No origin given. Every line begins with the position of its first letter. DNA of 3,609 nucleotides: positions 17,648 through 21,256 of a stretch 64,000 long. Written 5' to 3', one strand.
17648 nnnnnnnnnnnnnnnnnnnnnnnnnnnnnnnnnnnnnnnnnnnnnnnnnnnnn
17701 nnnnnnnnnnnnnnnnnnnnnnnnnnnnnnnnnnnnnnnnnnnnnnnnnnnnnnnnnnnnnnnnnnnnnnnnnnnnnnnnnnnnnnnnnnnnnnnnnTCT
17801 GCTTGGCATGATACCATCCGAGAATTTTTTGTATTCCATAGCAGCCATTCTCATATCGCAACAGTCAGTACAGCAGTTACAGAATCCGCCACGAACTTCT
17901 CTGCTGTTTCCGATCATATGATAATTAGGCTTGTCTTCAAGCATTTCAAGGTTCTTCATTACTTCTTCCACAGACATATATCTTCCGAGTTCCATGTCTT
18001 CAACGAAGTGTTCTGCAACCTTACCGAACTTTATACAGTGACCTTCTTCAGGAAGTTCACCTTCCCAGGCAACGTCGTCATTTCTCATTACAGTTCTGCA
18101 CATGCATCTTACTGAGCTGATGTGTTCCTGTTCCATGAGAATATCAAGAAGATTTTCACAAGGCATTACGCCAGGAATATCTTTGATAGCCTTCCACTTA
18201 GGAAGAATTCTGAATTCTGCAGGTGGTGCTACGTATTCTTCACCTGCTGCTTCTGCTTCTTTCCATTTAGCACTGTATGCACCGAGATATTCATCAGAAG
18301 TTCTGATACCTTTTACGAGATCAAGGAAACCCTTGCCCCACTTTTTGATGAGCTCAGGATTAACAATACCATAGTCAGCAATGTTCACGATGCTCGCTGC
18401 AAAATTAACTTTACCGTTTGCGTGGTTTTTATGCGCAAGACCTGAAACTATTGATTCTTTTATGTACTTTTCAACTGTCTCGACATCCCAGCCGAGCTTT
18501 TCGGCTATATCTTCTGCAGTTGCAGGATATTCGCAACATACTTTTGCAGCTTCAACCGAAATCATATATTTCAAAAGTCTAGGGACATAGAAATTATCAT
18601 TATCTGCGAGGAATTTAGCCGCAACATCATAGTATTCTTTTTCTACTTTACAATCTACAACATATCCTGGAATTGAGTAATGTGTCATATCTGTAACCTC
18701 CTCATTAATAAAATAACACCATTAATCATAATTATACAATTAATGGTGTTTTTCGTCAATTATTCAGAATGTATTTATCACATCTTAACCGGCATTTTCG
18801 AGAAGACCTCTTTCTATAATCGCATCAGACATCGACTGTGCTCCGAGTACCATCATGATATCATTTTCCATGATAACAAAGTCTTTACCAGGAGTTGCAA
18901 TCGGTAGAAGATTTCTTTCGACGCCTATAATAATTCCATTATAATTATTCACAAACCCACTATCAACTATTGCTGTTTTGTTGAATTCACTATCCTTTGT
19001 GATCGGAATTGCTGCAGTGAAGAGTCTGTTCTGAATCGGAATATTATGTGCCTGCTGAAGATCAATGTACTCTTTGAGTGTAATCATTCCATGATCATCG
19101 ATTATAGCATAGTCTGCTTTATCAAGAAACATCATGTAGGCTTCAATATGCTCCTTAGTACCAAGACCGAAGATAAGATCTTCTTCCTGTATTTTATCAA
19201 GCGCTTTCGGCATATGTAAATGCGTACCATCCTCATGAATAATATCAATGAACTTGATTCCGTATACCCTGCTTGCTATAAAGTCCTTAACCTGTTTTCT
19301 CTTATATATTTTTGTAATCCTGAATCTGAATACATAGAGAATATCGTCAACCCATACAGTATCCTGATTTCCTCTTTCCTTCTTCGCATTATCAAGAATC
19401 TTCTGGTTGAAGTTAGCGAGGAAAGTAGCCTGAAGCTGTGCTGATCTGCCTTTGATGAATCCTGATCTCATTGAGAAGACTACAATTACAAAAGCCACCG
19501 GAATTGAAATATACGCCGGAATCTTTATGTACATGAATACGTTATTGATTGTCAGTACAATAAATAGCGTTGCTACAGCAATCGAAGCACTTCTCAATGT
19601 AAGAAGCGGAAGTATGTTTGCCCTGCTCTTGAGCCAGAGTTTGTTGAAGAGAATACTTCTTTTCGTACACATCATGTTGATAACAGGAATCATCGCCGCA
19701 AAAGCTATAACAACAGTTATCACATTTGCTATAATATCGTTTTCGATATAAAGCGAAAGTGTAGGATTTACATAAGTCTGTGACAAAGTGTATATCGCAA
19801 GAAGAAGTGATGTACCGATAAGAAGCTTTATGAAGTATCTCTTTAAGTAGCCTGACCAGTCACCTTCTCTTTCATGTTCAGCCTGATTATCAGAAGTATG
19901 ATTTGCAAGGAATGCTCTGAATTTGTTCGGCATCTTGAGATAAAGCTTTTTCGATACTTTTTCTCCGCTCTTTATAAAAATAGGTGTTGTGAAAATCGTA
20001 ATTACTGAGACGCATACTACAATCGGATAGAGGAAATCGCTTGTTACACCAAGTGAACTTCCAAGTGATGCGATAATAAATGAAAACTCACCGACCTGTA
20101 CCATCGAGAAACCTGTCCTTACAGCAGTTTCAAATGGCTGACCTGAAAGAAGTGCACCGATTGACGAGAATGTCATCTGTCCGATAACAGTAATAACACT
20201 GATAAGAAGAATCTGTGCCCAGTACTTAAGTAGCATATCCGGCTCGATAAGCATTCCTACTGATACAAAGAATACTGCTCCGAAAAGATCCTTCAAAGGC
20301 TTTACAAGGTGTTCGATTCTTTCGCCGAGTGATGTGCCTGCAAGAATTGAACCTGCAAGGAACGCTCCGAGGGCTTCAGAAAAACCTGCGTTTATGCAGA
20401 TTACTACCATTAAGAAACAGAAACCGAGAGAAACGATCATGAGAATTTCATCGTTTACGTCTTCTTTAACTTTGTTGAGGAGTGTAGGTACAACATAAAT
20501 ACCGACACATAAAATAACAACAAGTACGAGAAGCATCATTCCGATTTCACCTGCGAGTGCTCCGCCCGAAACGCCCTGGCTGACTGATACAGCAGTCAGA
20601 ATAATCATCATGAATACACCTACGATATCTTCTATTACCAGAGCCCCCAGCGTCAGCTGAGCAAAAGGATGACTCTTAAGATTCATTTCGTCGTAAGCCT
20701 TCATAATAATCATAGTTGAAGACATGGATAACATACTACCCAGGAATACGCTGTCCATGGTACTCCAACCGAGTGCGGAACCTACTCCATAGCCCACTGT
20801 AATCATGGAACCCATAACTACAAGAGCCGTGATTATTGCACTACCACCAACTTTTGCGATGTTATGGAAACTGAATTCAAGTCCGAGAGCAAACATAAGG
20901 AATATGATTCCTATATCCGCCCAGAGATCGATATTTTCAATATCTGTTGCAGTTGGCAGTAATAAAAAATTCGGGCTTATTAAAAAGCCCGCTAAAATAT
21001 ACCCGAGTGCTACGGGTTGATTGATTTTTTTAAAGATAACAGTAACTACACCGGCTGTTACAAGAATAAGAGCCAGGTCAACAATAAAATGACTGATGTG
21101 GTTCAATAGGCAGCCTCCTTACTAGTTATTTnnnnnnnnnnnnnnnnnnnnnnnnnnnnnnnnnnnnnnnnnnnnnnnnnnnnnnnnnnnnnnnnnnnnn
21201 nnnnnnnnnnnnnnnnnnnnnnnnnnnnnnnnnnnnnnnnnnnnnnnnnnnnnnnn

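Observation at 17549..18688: Uncharacterised 379-aa protein with ~20 cysteines: HTH-like N-terminus, unusual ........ cluster and a C-terminal 2×[4Fe-4S] ferredoxin domain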

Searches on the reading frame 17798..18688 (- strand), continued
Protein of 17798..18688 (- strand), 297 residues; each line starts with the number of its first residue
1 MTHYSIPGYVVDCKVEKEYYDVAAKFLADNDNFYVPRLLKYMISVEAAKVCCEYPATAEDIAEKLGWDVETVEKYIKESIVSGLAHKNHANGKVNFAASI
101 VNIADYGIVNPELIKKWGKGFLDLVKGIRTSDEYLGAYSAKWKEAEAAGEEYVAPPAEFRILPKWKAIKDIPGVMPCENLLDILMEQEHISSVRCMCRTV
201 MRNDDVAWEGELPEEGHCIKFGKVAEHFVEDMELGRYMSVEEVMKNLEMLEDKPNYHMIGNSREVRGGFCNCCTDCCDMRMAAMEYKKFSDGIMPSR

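Call 43: search_solved_structures(query=A2, max_evalue=10, show_alignments=3)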
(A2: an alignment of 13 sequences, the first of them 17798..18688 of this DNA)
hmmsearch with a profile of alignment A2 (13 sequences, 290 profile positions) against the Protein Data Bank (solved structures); distinct sequences matched with E-value up to 10: 37.
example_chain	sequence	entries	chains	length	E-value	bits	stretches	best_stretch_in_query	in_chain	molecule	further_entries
5byo_A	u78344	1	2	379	3.7e-06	30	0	70-90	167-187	dTor_12x31L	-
4yxz_A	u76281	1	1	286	4.9e-05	26.4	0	46-86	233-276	dTor_9x31L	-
1sd6_A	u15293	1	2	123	0.0052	19.7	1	55-141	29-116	Methicillin resistance regulatory protein mecI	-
1okr_A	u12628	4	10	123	0.0069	19.3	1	55-140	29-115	METHICILLIN RESISTANCE REGULATORY PROTEIN MECI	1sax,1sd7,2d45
2d1h_A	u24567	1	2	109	0.019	17.8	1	42-92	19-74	109aa long hypothetical transcriptional regulator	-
3tgn_A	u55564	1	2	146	0.043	16.7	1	42-96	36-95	Adc operon repressor AdcR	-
8vd6_A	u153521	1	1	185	0.057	16.3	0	38-76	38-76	CAP REPEAT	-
5zc2_B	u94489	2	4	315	0.077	15.9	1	14-94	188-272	p-hydroxyphenylacetate 3-hydroxylase, reductase component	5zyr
7bqq_A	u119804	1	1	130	0.082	15.8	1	13-131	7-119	Gogy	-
6cmv_A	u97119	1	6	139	0.15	15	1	33-92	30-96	Transcriptional regulator Lrs14-like protein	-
3f72_A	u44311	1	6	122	0.2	14.5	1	30-92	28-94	Cadmium efflux system accessory protein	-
1u2w_A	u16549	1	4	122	0.21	14.4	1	30-92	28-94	Cadmium efflux system accessory protein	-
2l54_A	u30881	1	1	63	0.28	14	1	54-90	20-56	Double-stranded RNA-specific adenosine deaminase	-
2acj_A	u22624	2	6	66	0.3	13.9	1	54-90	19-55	Double-stranded RNA-specific adenosine deaminase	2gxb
3irq_D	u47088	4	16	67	0.32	13.9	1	54-90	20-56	Double-stranded RNA-specific adenosine deaminase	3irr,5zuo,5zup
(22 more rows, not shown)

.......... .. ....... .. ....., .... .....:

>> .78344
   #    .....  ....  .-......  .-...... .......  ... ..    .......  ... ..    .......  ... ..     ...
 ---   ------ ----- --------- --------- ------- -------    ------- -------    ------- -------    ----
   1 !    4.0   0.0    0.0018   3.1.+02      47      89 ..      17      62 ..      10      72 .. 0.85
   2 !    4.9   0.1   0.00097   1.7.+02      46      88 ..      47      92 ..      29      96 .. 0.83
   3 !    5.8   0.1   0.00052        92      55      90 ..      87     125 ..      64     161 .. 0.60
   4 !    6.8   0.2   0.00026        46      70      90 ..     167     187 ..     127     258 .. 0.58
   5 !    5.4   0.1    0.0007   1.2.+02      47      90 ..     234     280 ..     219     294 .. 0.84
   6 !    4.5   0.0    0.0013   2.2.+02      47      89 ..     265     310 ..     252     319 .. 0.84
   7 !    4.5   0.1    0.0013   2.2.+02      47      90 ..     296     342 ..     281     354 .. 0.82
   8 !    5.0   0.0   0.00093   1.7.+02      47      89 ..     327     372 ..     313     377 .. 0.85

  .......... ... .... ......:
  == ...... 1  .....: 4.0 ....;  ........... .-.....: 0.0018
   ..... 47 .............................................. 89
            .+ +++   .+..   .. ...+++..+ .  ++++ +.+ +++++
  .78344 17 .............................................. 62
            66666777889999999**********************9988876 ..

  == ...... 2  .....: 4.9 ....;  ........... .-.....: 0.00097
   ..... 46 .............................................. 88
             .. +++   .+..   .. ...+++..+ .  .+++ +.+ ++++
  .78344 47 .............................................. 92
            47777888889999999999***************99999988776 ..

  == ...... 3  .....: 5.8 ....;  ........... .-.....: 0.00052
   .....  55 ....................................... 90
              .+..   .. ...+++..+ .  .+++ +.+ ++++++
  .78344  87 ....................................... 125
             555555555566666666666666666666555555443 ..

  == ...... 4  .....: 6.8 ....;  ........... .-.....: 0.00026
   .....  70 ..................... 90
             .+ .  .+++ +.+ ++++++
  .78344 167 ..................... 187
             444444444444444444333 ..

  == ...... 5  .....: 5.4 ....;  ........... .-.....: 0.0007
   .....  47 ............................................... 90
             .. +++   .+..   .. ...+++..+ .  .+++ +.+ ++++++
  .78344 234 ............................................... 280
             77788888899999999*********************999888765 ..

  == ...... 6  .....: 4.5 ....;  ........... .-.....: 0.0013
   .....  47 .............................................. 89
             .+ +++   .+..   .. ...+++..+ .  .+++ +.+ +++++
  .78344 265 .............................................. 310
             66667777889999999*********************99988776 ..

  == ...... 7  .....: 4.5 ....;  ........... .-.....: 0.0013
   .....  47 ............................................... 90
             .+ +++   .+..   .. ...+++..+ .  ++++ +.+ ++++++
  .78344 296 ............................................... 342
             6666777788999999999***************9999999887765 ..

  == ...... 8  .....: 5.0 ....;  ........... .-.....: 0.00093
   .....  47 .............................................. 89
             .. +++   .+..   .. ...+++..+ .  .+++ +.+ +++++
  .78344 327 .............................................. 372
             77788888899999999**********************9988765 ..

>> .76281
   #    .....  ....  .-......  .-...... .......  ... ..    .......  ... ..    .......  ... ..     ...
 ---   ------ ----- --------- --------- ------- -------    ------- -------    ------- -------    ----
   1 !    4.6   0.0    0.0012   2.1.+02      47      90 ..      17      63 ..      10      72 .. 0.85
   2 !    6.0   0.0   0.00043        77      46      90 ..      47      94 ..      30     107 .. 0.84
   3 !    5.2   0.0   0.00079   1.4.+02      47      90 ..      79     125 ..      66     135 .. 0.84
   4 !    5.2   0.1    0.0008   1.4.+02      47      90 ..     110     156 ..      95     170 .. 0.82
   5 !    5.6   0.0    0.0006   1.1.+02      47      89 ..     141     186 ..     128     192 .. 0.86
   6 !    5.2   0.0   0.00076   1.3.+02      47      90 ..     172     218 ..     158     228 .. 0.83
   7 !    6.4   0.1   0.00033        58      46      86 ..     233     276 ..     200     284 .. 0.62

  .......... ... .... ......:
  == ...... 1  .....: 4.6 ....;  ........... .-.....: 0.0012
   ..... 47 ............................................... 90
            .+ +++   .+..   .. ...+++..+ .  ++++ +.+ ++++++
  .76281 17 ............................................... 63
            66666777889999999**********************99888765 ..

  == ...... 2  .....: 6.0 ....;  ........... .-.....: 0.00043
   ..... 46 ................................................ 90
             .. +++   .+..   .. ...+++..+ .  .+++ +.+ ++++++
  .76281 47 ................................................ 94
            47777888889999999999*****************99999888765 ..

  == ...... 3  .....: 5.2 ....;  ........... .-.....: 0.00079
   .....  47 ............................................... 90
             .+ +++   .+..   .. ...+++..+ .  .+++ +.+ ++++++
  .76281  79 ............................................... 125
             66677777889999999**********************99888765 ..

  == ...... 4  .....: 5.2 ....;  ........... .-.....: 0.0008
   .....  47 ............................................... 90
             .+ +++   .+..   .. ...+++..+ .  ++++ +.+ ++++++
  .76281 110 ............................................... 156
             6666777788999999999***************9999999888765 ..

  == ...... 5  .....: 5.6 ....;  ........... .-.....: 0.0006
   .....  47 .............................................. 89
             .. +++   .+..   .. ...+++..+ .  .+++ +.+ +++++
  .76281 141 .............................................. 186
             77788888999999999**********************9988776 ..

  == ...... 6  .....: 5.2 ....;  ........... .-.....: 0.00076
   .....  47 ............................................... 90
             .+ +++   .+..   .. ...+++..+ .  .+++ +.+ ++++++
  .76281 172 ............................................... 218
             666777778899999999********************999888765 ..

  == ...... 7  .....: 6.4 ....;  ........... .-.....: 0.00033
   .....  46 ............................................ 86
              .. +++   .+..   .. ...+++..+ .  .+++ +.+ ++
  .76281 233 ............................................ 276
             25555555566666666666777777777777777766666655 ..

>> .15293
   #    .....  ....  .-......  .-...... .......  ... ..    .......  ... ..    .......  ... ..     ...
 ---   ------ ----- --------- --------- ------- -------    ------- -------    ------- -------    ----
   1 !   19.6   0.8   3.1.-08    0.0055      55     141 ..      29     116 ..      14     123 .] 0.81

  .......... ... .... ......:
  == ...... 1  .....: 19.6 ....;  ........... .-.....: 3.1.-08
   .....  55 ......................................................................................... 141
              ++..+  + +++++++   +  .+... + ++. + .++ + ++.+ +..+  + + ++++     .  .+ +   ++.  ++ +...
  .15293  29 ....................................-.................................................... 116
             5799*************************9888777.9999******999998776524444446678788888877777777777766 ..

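Call 72: find_encoding_contigs(protein=P0169, flank=5000, max_places=2)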
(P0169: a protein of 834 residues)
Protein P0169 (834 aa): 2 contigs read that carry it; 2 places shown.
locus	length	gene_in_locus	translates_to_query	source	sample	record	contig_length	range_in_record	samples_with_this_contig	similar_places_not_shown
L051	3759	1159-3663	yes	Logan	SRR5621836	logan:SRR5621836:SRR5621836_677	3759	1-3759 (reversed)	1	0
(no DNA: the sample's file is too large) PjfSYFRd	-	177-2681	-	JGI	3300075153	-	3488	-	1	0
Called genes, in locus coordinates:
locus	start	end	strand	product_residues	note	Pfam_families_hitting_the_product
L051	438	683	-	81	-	-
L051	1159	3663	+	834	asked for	PF14691:Fer4_20, PF00070:Pyr_redox (faint), PF01266:DAO (faint), PF07992:Pyr_redox_2, PF13450:NAD_binding_8 (weak), PF13738:Pyr_redox_3 (weak), PF00037:Fer4 (weak)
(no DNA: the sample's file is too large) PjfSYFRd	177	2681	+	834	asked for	PF14691:Fer4_20, PF00070:Pyr_redox (faint), PF01266:DAO (faint), PF07992:Pyr_redox_2, PF13450:NAD_binding_8 (weak), PF13738:Pyr_redox_3 (weak), PF00037:Fer4 (weak)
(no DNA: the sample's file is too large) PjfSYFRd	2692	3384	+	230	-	PF14512:TM1586_NiRdase (faint), PF00881:Nitroreductase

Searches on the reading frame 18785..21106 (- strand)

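Call 3: search_protein_families(library=pfam, proteins=[window:18785-21106:-], max_evalue=1)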
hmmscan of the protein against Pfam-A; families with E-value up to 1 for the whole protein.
window:18785-21106:- (773 aa): 3 families
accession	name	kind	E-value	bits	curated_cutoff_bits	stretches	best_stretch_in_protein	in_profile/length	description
PF00999.27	Na_H_Exchanger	-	4.6e-53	180.8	26.2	1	16-378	5-374/375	Sodium/hydrogen exchanger, transmembrane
PF02080.26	TrkA_C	-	1.1e-07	32.1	27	1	699-763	3-66/71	TrkA-C domain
PF11119.13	DUF2633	-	0.039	14.3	25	1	299-319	15-35/43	Protein of unknown function (DUF2633)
